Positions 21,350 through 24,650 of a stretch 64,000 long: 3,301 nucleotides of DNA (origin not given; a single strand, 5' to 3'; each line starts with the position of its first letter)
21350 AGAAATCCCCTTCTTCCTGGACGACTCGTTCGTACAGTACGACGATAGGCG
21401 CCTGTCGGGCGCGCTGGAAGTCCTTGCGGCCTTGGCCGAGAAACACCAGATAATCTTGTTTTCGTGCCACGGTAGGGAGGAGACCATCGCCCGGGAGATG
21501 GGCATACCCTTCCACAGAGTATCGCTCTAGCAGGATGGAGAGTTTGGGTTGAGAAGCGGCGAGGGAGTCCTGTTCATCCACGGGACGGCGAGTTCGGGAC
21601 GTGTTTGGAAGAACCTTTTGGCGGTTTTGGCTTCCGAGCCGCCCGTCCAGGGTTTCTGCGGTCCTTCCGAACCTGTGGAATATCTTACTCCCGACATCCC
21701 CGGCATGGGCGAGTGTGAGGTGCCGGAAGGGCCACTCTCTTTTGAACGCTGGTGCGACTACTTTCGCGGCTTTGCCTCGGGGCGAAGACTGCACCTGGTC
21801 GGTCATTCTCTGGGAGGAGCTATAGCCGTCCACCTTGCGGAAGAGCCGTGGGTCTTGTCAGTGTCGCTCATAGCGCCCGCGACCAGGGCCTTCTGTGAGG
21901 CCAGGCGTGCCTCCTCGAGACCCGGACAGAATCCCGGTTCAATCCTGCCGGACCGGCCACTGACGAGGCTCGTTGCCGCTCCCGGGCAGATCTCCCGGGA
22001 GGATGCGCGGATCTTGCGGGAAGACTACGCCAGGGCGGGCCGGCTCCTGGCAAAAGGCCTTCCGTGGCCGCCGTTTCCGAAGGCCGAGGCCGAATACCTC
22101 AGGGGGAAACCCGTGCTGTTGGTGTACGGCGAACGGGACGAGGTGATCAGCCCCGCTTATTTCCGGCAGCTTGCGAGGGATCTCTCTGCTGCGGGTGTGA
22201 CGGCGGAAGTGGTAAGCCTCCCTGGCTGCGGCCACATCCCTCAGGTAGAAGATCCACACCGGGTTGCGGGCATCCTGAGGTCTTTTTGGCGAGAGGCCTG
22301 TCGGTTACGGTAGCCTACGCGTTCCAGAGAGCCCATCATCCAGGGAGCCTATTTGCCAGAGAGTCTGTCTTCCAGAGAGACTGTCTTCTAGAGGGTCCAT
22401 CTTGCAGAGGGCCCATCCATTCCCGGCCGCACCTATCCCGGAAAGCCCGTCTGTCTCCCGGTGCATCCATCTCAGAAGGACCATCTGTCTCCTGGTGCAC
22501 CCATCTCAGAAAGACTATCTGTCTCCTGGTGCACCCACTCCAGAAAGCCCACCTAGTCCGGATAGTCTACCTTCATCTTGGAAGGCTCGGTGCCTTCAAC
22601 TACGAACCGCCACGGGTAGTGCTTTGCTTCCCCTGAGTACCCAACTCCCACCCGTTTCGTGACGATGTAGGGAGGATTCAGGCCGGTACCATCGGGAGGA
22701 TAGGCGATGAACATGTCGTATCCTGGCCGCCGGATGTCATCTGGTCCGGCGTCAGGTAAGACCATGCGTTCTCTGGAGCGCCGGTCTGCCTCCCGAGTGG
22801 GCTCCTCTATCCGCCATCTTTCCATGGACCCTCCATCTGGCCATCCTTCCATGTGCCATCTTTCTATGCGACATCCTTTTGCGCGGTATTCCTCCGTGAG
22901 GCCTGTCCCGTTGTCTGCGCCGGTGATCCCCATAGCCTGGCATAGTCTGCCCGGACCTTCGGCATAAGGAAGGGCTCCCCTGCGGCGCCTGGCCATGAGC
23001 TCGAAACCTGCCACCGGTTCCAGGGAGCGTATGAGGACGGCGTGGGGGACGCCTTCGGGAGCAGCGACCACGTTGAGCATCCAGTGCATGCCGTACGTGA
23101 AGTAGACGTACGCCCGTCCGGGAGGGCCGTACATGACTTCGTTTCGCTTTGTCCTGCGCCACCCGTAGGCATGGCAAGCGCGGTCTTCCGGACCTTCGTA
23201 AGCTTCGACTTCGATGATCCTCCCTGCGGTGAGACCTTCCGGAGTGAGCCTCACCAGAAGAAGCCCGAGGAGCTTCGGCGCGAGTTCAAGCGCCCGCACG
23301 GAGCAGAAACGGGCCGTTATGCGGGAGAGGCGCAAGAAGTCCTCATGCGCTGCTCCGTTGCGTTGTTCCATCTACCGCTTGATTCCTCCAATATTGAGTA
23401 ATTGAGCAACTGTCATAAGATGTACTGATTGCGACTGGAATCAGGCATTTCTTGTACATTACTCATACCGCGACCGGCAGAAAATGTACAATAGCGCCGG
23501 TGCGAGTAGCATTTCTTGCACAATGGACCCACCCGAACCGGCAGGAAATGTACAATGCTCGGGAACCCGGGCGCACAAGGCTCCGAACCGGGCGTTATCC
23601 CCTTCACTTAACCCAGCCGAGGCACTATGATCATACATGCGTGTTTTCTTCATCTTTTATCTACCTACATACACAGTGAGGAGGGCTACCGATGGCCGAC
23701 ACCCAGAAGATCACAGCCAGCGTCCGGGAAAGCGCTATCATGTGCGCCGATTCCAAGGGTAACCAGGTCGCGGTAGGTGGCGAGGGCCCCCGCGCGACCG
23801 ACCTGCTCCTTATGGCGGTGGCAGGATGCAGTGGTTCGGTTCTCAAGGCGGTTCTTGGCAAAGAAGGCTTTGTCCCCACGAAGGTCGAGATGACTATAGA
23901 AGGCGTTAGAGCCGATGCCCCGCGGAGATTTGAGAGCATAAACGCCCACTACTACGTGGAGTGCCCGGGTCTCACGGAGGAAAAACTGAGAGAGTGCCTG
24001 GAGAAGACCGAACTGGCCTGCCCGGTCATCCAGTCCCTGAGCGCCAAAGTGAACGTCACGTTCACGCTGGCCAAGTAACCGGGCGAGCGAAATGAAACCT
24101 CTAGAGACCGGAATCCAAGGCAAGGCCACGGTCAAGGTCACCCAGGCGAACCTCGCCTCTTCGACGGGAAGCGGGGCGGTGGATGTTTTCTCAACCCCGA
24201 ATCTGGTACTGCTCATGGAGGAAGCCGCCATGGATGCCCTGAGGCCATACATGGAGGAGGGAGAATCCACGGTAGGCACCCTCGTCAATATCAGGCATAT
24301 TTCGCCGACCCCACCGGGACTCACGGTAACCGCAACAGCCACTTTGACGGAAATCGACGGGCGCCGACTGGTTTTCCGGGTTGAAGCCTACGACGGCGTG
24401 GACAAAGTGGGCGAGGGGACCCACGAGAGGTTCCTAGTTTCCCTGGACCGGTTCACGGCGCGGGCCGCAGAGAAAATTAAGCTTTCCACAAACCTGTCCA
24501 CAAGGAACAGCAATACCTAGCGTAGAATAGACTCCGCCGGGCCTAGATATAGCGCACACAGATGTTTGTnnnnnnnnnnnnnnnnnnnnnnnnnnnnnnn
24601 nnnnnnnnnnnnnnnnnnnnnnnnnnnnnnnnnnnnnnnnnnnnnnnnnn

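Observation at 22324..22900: CCATCT-core minisatellite between hydrolase and mpg, with a related in-frame W/R-rich insertion inside the mpg glycosylase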

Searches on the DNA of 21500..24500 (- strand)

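Call 14: search_rna_families(source=window, start=21500, end=24500, threshold=evalue, max_evalue=1)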
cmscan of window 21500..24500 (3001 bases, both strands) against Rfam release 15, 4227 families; matches with E-value up to 1: 1.
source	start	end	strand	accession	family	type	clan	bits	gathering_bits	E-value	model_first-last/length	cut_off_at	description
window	22319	22527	-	RF01928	Mico1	Gene; lncRNA;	-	27.9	60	0.036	1-205/205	no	Maternal intergenic circadian oscillating RNA 1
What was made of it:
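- On Structured non-coding RNA (any Rfam family): Only Mico1 at 27.9 bits against a gathering score of 60 (call 14).
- There is no Rfam match at gathering score; the only hit is a low-complexity match to Mico1 at 27.9 bits against a threshold of 60 (call 14).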

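Call 79: search_rna_families(sources=[L024, L015, L019], threshold=gathering)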
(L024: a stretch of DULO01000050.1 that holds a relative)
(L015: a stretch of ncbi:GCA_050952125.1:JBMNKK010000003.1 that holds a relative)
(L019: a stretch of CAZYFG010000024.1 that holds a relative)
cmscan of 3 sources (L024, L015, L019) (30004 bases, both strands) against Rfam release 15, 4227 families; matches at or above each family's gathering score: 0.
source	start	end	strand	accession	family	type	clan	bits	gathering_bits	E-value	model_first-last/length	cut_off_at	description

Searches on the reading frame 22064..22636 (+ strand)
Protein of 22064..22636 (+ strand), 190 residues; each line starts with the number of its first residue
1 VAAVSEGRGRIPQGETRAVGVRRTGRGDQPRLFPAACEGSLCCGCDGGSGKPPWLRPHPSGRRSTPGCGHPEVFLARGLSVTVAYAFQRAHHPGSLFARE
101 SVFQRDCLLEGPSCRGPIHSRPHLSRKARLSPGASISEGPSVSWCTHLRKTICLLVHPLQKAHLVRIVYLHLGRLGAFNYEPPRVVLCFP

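Call 4: search_protein_families(library=pfam, proteins=[window:22064-22636:+], max_evalue=0.01)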
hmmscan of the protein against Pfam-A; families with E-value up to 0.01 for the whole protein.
window:22064-22636:+ (190 aa): 0 families

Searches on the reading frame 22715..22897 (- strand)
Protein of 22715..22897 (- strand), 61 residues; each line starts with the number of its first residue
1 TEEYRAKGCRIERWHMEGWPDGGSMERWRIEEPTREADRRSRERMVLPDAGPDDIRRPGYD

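Call 68: search_protein_representatives(protein=window:22715-22897:-)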
Query: 61 residues. Proteins with E-value up to 0.001 (for the whole library): 0; up to 1e-10: 0; up to 1e-30: 0. The best 0 are listed.
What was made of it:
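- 22715..22897 (-): DNA encoding the lineage-specific loop insert, aa 159-219 (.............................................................). There are 0 homologues among 1.84 billion representative proteins (call 68).
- On Conserved accessory domain inserted in MPG: There are 0 hits at E of 1e-3 or better among 1.84 billion representatives (call 68).
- The insert has no homologue anywhere (call 68).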
